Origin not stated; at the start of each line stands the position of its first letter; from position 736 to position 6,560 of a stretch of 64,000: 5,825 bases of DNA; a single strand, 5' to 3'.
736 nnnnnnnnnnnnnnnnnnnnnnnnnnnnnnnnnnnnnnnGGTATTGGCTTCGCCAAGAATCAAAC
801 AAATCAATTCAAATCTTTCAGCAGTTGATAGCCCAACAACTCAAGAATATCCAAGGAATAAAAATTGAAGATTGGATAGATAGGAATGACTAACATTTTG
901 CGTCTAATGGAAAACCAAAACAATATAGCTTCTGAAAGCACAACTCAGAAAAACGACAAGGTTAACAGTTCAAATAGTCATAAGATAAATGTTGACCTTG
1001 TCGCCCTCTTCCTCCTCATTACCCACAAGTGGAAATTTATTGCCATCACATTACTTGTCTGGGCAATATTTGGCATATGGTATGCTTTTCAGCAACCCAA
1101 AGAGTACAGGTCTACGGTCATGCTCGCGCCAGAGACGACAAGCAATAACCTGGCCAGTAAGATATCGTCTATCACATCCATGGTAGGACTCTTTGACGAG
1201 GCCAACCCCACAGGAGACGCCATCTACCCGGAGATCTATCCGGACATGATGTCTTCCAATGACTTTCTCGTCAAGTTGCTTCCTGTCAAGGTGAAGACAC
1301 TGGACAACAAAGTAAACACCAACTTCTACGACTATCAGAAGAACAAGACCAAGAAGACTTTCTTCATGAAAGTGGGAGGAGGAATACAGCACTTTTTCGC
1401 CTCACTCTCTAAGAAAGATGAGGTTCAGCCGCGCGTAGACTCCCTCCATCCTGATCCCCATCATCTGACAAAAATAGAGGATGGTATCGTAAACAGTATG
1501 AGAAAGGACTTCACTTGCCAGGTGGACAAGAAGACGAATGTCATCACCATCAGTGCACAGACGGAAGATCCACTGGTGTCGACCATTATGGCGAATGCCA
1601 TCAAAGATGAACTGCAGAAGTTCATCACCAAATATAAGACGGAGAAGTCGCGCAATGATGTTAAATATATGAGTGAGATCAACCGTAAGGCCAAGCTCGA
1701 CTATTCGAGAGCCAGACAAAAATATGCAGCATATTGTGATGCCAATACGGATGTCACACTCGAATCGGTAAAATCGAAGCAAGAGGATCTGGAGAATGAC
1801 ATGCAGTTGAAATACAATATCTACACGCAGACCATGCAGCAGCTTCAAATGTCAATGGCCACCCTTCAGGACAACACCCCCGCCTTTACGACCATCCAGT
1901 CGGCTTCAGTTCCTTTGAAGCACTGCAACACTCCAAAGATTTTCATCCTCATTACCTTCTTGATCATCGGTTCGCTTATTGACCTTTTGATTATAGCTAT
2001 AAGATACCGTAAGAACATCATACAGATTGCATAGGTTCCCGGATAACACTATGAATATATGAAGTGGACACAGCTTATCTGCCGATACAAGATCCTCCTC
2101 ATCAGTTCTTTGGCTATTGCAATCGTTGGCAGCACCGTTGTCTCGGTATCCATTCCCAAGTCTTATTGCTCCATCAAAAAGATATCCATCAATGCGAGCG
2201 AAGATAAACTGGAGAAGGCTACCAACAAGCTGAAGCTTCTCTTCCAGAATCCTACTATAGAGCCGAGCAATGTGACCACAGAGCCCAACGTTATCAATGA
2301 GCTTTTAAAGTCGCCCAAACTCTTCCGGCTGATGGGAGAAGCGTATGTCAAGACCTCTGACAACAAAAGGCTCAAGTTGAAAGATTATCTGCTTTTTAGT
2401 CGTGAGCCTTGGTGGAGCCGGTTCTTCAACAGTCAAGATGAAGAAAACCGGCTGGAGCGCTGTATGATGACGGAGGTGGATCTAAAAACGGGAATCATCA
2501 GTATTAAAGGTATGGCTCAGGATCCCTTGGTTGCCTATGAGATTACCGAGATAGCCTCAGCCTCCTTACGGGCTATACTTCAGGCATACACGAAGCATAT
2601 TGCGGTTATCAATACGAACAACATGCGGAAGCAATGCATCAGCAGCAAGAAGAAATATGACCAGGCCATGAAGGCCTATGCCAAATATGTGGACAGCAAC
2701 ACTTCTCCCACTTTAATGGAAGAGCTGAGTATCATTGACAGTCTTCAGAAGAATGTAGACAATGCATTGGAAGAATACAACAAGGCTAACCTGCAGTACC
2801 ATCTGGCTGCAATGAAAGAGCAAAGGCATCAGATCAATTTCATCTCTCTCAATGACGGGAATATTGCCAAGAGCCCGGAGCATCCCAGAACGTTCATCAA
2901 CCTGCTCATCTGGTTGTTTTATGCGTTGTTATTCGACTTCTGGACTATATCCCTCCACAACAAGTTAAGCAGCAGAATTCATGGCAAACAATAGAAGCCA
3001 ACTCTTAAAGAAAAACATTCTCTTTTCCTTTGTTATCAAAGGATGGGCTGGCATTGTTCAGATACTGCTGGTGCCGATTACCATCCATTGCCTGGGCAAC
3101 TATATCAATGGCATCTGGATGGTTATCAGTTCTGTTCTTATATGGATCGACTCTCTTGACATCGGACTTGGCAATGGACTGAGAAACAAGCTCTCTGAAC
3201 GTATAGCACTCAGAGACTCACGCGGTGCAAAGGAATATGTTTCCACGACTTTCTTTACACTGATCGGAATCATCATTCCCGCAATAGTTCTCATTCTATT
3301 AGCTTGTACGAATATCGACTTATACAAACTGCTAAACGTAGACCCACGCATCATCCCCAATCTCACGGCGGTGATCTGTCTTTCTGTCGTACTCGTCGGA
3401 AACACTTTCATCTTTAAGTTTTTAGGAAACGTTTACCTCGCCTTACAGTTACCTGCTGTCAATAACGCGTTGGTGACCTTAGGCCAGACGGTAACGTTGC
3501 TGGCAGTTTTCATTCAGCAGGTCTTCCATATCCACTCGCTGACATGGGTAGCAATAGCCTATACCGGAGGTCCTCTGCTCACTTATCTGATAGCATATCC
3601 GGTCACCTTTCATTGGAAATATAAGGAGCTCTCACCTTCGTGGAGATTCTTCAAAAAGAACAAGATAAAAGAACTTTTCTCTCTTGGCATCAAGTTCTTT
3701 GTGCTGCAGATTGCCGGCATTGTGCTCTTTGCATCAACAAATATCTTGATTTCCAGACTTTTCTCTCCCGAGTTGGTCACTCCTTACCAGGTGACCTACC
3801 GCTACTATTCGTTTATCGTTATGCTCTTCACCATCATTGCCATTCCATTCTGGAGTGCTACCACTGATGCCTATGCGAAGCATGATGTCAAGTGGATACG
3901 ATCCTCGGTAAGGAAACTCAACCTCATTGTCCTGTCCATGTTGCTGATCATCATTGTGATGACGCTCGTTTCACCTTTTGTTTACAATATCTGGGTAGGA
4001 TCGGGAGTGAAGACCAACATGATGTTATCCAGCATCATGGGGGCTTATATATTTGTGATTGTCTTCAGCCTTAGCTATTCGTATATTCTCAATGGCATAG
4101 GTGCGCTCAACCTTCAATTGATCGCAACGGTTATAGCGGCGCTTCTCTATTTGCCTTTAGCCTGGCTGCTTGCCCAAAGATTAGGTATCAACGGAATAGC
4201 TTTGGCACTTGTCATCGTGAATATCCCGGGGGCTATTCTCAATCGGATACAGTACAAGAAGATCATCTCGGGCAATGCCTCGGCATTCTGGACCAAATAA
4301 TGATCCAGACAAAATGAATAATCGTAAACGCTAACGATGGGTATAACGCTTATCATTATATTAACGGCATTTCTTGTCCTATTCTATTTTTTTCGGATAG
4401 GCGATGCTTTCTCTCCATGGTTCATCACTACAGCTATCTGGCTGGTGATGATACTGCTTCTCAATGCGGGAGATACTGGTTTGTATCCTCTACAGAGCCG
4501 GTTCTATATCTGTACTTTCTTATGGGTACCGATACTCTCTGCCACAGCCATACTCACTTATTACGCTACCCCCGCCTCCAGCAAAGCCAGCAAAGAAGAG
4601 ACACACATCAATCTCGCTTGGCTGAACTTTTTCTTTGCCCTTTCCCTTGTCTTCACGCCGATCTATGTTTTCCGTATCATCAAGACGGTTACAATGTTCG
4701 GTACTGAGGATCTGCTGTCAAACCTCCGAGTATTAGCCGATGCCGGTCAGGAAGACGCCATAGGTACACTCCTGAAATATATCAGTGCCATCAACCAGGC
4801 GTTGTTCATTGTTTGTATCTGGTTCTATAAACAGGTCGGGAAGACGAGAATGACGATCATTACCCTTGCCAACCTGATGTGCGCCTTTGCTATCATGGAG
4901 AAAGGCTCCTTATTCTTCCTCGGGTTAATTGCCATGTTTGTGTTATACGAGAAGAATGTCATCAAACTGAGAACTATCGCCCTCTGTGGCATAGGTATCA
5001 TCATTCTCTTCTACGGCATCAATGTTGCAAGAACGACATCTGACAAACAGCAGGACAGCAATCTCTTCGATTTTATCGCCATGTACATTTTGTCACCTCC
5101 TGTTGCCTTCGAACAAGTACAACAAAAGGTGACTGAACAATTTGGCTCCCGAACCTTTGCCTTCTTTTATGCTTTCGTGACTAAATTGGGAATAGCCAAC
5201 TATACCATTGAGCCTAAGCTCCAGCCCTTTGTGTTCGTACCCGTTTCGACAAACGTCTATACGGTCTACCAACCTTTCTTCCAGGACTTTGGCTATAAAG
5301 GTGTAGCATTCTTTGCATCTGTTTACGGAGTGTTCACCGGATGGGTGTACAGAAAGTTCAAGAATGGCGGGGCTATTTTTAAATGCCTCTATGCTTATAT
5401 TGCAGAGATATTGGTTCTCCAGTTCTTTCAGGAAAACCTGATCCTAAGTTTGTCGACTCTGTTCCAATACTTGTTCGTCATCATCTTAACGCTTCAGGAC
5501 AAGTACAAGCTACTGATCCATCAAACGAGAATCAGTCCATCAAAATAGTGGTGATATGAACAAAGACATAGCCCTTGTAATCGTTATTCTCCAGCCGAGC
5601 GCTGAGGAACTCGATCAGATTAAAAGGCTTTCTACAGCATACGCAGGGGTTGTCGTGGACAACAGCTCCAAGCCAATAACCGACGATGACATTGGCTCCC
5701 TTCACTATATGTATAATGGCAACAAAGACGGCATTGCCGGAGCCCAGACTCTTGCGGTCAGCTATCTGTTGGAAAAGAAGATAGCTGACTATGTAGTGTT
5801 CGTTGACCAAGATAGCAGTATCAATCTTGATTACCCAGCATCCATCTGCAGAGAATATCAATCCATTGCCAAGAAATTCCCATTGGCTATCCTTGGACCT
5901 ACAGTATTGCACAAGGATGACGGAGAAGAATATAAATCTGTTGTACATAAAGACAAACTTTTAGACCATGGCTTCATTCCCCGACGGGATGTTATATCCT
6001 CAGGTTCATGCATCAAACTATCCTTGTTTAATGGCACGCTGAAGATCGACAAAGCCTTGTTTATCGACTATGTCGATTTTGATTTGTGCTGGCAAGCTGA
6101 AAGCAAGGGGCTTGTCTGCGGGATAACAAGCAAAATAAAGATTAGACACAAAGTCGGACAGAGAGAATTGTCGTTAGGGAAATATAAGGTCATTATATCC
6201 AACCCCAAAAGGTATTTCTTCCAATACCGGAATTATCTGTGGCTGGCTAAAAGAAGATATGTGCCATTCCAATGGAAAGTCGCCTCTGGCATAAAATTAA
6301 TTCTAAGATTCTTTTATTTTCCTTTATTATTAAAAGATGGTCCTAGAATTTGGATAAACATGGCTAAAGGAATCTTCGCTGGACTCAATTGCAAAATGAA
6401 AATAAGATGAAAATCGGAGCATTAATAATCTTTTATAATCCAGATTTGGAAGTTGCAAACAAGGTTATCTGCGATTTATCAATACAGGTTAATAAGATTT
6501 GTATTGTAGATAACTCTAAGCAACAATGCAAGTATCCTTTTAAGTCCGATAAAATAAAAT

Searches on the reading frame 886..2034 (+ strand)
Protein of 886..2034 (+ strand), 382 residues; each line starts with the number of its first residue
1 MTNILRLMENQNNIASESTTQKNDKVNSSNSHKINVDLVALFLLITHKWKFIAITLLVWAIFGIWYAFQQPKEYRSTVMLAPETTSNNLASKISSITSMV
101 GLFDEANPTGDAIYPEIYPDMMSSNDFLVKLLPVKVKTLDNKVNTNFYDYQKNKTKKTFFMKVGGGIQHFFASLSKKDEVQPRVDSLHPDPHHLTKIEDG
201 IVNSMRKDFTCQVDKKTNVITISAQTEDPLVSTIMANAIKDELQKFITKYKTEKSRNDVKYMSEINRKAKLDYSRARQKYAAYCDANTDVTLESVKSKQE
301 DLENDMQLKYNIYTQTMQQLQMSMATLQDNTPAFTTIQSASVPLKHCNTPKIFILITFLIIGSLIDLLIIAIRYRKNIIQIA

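Call 3: search_protein_families(library=pfam, proteins=[window:886-2034:+])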
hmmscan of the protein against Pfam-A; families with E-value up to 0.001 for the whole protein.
window:886-2034:+ (382 aa): 1 family
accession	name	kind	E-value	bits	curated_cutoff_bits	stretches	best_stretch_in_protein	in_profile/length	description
PF02706.20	Wzz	-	3.3e-08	34.2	25.5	1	35-105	2-63/91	Chain length determinant protein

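Call 4: search_protein_families(library=ncbifam, proteins=[window:886-2034:+])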
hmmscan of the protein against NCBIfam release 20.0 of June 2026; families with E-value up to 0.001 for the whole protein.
window:886-2034:+ (382 aa): 2 families
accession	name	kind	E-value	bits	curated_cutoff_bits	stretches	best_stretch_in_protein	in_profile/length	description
TIGR03017.1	EpsF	equivalog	9.7e-05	21.2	422.75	1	198-287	112-201/444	chain length determinant protein EpsF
TIGR03007.1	pepcterm_ChnLen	equivalog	0.00011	20.6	278.85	0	41-81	7-46/498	XrtA system polysaccharide chain length determinant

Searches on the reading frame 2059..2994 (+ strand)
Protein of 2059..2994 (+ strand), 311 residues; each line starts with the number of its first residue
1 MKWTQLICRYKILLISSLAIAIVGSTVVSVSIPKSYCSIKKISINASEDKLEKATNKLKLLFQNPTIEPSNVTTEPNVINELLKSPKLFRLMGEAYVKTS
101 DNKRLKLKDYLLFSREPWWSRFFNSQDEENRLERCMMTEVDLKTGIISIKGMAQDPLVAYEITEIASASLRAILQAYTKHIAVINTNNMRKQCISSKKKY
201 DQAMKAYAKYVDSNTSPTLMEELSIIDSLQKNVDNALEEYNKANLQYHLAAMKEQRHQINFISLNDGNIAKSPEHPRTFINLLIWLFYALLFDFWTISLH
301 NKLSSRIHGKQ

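Call 3: search_protein_families(library=pfam, proteins=[window:2059-2994:+])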
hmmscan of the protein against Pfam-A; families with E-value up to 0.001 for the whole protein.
window:2059-2994:+ (311 aa): 0 families

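Call 4: search_protein_families(library=ncbifam, proteins=[window:2059-2994:+])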
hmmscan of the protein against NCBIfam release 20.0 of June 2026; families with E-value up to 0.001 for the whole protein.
window:2059-2994:+ (311 aa): 1 family
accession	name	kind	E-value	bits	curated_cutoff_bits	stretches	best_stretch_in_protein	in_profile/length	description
TIGR03017.1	EpsF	equivalog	2.2e-07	30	422.75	1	168-291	292-409/444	chain length determinant protein EpsF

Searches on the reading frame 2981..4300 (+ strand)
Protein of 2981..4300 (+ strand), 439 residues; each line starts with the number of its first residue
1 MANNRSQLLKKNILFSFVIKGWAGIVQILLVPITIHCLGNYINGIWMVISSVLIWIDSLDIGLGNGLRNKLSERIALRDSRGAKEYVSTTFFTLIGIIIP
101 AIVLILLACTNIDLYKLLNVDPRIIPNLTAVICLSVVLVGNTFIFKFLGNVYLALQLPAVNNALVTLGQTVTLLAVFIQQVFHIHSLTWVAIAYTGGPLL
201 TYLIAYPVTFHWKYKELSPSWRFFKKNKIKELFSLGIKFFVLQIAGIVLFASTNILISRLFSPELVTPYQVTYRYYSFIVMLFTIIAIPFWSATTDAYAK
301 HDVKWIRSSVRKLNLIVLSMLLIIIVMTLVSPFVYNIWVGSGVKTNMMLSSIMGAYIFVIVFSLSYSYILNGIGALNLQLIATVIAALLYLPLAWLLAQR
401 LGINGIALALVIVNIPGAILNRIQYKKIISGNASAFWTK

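Call 3: search_protein_families(library=pfam, proteins=[window:2981-4300:+])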
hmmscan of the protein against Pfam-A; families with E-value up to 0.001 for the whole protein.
window:2981-4300:+ (439 aa): 2 families
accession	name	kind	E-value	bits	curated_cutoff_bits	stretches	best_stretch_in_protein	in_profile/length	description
PF01554.23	MatE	-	1.9e-07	31.3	24.9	1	247-396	10-161/161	MatE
PF01943.22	Polysacc_synt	-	1e-05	25.5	28.2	1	10-287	2-262/274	Polysaccharide biosynthesis protein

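Call 4: search_protein_families(library=ncbifam, proteins=[window:2981-4300:+])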
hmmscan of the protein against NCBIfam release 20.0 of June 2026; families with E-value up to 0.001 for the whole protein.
window:2981-4300:+ (439 aa): 0 families

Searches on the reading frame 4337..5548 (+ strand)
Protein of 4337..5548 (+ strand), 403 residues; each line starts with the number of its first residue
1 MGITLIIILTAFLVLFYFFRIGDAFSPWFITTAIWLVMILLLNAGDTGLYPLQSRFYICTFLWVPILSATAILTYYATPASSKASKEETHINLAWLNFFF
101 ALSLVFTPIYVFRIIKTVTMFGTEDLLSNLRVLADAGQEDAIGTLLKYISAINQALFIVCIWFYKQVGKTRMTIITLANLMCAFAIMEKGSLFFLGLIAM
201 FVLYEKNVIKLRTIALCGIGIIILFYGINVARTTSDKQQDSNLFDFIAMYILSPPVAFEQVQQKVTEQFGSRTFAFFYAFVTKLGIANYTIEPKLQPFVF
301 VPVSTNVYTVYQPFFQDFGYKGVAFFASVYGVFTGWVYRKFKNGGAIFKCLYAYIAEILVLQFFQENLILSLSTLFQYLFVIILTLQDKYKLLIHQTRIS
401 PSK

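Call 3: search_protein_families(library=pfam, proteins=[window:4337-5548:+])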
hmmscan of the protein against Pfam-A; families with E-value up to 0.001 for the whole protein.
window:4337-5548:+ (403 aa): 0 families

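Call 4: search_protein_families(library=ncbifam, proteins=[window:4337-5548:+])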
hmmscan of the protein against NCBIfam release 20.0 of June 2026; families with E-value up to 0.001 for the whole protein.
window:4337-5548:+ (403 aa): 1 family
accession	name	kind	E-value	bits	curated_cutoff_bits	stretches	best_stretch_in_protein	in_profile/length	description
TIGR04370.1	glyco_rpt_poly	subfamily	5.9e-43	147.4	40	1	17-384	1-396/396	oligosaccharide repeat unit polymerase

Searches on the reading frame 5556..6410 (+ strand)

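Call 3: search_protein_families(library=pfam, proteins=[window:5556-6410:+])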
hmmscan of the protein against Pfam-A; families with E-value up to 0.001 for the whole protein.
window:5556-6410:+ (284 aa): 0 families

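Call 4: search_protein_families(library=ncbifam, proteins=[window:5556-6410:+])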
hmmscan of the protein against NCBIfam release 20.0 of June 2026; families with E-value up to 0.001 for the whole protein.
window:5556-6410:+ (284 aa): 1 family
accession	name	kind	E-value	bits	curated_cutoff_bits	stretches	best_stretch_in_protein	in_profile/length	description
TIGR01556.1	rhamnosyltran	subfamily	1.6e-30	106.2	200.55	1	30-276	23-281/281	rhamnosyltransferase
